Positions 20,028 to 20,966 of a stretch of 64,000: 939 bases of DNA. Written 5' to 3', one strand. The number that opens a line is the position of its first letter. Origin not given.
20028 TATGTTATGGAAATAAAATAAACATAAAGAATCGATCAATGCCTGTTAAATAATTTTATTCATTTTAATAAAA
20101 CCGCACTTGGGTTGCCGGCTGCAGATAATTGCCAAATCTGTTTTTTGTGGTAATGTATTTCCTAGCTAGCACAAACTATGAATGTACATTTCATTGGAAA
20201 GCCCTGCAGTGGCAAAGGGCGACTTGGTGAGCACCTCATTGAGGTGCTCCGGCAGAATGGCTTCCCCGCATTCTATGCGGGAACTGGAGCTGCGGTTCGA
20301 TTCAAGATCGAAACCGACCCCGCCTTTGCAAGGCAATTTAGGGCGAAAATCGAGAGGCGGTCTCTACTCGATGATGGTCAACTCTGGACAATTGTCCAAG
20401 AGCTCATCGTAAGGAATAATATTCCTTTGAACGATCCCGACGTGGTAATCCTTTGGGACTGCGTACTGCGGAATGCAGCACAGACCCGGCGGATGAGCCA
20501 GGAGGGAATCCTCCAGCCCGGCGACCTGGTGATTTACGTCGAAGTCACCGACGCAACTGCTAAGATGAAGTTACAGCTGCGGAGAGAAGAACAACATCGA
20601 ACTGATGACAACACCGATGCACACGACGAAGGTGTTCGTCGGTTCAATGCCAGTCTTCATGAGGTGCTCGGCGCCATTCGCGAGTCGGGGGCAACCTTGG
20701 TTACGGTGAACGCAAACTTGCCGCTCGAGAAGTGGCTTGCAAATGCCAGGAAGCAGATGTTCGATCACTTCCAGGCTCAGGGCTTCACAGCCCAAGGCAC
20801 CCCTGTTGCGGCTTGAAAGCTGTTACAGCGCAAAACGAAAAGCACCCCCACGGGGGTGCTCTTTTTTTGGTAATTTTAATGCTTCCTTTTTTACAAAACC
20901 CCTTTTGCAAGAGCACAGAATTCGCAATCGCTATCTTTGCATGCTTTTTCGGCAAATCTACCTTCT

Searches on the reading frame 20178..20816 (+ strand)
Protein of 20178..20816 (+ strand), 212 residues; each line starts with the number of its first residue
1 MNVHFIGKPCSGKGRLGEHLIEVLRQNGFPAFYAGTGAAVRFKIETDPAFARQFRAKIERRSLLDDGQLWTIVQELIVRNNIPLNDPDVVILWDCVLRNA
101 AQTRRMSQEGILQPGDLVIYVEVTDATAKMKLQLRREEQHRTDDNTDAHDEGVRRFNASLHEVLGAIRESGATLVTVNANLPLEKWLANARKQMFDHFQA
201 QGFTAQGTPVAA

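Call 48: search_protein_families(library=padloc, proteins=[window:20178-20816:+], max_evalue=0.1)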
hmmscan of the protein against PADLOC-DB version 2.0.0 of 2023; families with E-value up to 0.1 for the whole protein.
window:20178-20816:+ (212 aa): 0 families

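Call 49: search_protein_families(library=pfam, proteins=[window:20178-20816:+], max_evalue=0.01)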
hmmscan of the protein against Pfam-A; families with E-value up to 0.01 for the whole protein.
window:20178-20816:+ (212 aa): 2 families
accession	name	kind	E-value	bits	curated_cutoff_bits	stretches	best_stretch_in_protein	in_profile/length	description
PF13207.12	AAA_17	-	4.4e-05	24.2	27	1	7-147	2-133/136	AAA domain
PF00406.28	ADK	-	0.00075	20.1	26.8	1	6-159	2-138/151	Adenylate kinase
